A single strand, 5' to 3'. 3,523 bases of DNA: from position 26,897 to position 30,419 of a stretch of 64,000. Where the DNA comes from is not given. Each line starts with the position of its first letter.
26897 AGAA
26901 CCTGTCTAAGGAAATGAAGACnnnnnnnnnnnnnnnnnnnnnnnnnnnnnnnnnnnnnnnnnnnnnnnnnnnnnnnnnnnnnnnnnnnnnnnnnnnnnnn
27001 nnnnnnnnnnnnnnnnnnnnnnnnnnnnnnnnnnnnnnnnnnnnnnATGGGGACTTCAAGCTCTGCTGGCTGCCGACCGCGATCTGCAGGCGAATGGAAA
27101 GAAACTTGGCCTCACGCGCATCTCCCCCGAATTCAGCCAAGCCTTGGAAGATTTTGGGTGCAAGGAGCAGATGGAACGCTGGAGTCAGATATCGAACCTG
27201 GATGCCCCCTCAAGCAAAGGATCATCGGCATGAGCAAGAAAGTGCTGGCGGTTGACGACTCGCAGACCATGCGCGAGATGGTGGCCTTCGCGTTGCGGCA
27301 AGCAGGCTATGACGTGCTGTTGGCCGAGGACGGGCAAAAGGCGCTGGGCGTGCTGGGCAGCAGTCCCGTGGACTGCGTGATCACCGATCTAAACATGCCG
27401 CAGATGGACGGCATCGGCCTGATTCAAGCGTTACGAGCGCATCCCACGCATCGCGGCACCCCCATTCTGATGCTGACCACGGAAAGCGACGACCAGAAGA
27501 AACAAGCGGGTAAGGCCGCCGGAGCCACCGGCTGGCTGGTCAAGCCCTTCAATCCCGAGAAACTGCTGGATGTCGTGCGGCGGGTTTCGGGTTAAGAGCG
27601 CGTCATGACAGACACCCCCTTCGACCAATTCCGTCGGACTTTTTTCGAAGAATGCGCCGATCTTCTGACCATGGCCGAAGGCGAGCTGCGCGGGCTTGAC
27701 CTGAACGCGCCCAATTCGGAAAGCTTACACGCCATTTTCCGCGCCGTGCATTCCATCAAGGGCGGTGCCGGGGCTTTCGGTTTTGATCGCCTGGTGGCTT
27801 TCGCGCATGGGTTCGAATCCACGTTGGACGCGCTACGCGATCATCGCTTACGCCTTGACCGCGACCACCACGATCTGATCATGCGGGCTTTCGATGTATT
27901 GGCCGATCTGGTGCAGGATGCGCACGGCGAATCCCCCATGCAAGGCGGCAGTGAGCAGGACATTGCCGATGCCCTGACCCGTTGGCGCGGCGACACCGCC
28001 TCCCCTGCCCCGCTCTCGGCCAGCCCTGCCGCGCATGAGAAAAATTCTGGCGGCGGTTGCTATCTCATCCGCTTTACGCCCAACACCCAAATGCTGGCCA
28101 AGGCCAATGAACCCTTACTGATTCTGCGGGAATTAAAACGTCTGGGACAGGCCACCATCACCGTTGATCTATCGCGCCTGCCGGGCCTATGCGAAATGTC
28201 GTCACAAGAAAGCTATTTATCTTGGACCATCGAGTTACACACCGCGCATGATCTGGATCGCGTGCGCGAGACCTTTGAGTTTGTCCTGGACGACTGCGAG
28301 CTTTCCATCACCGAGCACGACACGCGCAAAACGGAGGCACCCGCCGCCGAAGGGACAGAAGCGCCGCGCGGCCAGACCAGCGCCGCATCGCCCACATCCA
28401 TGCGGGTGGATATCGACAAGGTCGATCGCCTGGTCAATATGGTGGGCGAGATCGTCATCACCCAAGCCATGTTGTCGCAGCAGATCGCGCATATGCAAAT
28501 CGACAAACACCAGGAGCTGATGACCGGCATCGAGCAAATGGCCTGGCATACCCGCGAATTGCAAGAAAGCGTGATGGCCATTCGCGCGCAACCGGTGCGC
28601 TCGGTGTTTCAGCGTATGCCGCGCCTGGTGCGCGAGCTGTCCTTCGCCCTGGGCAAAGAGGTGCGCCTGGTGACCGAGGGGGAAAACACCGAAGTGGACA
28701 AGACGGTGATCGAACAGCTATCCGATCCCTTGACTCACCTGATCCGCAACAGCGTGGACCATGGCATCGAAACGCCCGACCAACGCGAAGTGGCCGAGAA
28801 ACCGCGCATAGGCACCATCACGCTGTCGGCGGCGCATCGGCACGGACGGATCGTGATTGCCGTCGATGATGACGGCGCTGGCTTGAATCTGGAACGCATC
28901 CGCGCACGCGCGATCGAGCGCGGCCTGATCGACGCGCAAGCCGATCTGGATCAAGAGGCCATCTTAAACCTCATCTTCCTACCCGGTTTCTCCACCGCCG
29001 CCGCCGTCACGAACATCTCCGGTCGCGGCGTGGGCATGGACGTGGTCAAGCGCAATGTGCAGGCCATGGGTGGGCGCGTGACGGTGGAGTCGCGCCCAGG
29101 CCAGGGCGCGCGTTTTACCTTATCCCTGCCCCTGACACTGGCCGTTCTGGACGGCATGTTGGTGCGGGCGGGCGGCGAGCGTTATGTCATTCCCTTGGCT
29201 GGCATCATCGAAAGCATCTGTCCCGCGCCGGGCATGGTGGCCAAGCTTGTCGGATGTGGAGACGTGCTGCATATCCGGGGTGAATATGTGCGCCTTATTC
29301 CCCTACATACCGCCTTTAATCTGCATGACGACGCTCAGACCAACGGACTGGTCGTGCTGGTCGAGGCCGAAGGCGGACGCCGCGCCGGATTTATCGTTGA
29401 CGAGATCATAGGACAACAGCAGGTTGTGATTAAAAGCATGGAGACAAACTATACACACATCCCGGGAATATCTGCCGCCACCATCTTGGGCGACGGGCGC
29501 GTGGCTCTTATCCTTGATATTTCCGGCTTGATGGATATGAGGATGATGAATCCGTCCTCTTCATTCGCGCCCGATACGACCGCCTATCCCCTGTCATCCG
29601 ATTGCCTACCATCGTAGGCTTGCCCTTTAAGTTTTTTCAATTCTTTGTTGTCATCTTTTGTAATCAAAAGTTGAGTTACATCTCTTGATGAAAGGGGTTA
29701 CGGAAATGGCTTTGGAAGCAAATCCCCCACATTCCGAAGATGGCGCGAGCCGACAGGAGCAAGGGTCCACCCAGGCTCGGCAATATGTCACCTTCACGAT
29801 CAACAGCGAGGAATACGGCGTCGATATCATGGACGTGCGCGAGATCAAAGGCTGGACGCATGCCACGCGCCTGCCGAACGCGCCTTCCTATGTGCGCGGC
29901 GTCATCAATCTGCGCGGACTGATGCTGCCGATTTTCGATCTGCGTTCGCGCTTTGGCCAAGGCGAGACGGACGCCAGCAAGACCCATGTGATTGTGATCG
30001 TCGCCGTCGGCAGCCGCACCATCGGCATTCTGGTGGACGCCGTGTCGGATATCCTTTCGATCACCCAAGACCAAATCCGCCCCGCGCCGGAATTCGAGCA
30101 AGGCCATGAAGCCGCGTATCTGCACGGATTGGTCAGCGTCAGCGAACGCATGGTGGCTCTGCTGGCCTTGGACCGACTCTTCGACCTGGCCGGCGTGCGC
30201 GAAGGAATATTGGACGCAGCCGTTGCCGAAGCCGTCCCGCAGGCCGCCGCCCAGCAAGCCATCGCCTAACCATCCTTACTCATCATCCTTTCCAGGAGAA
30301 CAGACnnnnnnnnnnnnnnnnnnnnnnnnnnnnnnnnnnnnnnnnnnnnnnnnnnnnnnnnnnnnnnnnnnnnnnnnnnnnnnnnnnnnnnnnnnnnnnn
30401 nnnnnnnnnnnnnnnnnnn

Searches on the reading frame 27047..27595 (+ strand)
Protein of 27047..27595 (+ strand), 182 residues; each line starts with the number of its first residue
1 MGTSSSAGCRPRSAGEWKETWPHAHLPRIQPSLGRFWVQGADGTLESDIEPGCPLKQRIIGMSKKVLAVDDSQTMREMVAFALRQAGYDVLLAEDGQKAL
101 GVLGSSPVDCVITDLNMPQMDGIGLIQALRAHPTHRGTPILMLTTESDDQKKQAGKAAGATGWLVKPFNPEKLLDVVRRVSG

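Call 19: search_protein_families(library=pfam, proteins=[window:27047-27595:+], max_evalue=0.001)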
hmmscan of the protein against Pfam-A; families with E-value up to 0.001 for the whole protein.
window:27047-27595:+ (182 aa): 1 family
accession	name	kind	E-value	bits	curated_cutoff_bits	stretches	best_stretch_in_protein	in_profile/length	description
PF00072.30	Response_reg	-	4.9e-29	101.2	30.2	1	66-177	1-110/111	Response regulator receiver domain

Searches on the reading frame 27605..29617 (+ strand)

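Call 19: search_protein_families(library=pfam, proteins=[window:27605-29617:+], max_evalue=0.001)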
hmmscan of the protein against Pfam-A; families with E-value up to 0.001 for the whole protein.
window:27605-29617:+ (670 aa): 4 families
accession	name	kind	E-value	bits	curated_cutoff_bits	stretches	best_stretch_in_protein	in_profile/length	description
PF01584.24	CheW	-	2.4e-26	92.4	23.5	1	517-645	2-136/138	CheW-like domain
PF02518.31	HATPase_c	-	5.4e-19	69.1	26.4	1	374-511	4-110/111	Histidine kinase-, DNA gyrase B-, and HSP90-like ATPase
PF02895.20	H-kinase_dim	-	1.3e-18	67.7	23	1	264-326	2-68/68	Signal transducing histidine kinase, homodimeric domain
PF01627.28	Hpt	-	2.2e-14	53.9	24.6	1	9-103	2-78/84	Hpt domain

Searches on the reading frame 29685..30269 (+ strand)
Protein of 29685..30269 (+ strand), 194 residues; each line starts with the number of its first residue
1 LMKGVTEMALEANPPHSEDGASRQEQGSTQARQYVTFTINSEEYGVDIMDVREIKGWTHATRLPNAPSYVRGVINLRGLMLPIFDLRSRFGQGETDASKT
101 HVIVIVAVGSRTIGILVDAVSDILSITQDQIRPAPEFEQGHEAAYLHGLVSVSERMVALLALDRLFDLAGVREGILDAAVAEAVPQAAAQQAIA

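Call 19: search_protein_families(library=pfam, proteins=[window:29685-30269:+], max_evalue=0.001)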
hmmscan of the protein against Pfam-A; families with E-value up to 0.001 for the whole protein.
window:29685-30269:+ (194 aa): 1 family
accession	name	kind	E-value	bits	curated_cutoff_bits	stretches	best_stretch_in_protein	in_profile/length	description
PF01584.24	CheW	-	3.4e-37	127.6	23.5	1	33-167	1-135/138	CheW-like domain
